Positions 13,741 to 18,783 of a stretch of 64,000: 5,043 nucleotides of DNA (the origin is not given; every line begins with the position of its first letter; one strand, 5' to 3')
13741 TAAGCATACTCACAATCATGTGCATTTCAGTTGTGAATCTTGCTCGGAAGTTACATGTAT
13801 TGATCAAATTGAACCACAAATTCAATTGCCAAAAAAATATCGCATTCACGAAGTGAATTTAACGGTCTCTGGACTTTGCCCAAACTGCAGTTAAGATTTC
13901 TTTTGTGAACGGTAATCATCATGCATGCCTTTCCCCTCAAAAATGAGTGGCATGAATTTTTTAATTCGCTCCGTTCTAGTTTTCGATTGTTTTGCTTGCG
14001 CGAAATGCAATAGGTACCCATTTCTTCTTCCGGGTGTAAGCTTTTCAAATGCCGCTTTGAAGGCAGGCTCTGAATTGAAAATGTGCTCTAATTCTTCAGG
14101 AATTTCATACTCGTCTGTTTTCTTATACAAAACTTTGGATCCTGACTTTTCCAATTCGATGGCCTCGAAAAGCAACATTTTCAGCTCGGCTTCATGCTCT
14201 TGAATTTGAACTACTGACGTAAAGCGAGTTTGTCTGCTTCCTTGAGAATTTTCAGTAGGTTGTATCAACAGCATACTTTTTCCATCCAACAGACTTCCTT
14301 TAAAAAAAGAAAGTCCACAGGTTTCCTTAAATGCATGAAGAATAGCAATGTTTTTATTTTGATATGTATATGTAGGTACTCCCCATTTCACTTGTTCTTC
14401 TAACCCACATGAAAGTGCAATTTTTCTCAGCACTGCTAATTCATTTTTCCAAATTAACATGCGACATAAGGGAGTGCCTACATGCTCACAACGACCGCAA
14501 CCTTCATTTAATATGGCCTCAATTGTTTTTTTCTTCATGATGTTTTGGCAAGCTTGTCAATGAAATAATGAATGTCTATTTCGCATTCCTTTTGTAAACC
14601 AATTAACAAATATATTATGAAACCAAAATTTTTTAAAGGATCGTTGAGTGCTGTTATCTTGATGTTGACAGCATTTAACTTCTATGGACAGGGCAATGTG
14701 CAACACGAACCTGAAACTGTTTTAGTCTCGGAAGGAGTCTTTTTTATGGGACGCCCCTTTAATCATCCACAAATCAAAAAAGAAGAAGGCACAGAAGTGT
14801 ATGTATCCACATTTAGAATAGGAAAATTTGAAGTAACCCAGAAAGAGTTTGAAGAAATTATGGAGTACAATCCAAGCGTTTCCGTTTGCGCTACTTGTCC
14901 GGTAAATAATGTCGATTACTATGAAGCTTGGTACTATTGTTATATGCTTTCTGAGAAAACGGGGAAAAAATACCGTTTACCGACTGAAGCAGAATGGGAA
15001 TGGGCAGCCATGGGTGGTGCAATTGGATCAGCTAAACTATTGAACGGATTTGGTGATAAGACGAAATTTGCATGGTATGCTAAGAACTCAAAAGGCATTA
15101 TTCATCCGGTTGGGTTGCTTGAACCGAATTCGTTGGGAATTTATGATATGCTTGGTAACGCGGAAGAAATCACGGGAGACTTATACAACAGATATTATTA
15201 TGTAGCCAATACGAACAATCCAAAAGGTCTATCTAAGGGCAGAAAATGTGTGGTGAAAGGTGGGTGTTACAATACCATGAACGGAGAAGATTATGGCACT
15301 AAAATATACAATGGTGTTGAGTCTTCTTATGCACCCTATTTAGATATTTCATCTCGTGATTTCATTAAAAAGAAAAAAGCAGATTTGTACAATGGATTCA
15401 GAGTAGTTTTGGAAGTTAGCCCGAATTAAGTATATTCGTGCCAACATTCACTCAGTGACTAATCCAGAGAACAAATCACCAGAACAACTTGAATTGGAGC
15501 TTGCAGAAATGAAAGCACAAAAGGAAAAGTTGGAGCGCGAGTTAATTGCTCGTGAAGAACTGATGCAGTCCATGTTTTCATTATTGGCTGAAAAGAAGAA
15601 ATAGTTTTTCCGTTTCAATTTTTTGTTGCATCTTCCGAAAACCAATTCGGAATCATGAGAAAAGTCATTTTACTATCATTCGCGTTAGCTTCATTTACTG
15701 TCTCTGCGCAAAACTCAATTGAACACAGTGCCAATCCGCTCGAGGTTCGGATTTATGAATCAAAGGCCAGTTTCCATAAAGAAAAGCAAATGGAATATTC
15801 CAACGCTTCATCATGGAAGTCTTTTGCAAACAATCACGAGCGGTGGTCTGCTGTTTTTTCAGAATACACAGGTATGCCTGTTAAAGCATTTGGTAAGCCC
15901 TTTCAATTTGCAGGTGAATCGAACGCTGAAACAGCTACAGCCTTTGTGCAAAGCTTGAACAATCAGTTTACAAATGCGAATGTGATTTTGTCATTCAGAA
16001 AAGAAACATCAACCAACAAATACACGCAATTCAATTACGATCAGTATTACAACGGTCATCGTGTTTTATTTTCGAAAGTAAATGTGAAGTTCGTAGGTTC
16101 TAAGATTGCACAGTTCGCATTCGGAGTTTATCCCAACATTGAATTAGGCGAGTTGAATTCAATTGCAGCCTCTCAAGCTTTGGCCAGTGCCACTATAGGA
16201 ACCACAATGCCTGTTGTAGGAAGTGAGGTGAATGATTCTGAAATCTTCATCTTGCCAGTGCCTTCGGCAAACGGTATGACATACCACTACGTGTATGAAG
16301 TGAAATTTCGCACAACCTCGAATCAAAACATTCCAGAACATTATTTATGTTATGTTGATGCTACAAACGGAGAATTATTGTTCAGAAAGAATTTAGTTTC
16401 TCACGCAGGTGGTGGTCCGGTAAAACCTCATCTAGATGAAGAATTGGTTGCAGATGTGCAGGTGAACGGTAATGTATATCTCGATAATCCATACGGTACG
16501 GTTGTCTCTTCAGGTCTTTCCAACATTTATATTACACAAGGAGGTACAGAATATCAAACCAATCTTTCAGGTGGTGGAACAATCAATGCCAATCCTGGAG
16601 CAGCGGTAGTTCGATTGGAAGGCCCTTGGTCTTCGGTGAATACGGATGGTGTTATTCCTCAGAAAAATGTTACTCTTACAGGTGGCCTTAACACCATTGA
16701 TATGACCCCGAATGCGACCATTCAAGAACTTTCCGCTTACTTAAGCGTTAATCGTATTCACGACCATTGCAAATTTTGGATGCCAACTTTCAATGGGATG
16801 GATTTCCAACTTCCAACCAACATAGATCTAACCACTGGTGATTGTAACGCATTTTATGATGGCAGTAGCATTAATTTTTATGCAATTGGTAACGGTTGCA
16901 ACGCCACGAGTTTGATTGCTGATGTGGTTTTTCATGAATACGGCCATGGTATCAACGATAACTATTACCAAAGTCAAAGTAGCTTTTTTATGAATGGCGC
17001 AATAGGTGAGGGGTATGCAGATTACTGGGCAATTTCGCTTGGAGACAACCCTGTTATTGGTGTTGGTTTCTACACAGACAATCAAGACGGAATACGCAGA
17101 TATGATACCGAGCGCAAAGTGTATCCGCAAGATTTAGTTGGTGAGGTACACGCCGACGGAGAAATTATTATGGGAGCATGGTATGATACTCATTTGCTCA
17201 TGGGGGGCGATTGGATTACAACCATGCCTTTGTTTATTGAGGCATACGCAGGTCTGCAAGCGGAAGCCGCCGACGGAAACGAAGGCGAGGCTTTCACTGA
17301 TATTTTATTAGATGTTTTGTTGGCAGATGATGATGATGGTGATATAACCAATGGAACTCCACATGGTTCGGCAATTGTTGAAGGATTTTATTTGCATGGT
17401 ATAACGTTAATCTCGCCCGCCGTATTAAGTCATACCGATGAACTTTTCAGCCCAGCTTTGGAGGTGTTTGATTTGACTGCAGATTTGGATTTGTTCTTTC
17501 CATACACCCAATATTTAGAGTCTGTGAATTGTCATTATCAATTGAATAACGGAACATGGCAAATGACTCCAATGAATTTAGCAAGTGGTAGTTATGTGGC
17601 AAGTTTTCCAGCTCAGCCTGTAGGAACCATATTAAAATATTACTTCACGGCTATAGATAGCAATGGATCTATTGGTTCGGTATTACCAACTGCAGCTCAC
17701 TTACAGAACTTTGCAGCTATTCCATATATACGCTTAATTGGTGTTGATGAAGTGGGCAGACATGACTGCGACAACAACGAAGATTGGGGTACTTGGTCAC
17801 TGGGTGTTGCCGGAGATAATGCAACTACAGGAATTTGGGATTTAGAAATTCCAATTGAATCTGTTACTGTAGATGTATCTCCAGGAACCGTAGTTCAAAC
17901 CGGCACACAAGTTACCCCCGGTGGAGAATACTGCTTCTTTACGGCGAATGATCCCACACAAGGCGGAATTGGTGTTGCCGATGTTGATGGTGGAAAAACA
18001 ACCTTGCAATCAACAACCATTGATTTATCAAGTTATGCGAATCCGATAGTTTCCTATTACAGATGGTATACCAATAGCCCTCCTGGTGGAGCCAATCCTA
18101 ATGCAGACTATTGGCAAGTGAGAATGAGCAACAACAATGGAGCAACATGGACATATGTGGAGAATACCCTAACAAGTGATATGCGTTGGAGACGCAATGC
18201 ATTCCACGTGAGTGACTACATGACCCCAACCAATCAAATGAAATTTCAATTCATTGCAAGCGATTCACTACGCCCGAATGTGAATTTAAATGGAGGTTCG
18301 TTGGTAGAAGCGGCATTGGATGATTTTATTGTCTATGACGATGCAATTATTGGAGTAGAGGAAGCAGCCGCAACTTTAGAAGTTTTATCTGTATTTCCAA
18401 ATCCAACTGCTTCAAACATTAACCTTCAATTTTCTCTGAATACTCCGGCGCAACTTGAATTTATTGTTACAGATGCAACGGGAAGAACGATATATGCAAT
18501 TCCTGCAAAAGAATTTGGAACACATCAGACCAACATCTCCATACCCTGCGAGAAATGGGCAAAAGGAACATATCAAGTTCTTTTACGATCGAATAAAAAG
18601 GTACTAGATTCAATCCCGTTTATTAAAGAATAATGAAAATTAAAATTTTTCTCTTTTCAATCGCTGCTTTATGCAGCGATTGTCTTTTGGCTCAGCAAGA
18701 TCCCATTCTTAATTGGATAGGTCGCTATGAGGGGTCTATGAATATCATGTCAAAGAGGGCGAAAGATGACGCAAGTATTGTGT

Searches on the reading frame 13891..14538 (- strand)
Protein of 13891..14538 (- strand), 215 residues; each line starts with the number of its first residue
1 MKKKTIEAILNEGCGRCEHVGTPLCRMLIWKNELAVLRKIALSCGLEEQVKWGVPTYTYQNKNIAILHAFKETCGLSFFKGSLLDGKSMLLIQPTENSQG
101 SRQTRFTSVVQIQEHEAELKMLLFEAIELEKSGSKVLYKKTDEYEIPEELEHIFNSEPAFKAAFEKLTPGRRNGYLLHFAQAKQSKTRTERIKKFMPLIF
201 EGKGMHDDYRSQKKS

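Call 60: search_protein_families(library=pfam, proteins=[window:13891-14538:-], max_evalue=0.00001)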
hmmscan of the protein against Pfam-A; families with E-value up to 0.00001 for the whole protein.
window:13891-14538:- (215 aa): 2 families
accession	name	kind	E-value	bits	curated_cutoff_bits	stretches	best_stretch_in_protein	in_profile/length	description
PF13376.11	OmdA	-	1.1e-18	67.4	25.6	1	143-202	1-60/60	Bacteriocin-protection, YdeI or OmpD-Associated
PF08818.16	DUF1801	-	2.3e-14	54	27.2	1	30-127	1-85/85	Domain of unknown function (DU1801)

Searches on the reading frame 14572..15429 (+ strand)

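Call 60: search_protein_families(library=pfam, proteins=[window:14572-15429:+], max_evalue=0.00001)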
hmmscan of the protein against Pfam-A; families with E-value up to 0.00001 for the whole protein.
window:14572-15429:+ (285 aa): 1 family
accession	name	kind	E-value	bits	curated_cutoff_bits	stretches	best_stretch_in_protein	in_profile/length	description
PF03781.23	FGE-sulfatase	-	1.9e-30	106.8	23.3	1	46-235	2-224/255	Sulfatase-modifying factor enzyme 1-like domain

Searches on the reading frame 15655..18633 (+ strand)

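Call 60: search_protein_families(library=pfam, proteins=[window:15655-18633:+], max_evalue=0.00001)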
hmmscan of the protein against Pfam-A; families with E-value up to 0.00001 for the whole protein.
window:15655-18633:+ (992 aa): 2 families
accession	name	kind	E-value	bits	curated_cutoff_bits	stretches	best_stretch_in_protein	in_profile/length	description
PF18962.6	Por_Secre_tail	-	1.3e-07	32.2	27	1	913-982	1-67/75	Secretion system C-terminal sorting domain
PF22184.2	CBM_56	-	3.6e-07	30.7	27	0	620-671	20-70/75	Carbohydrate binding module family 56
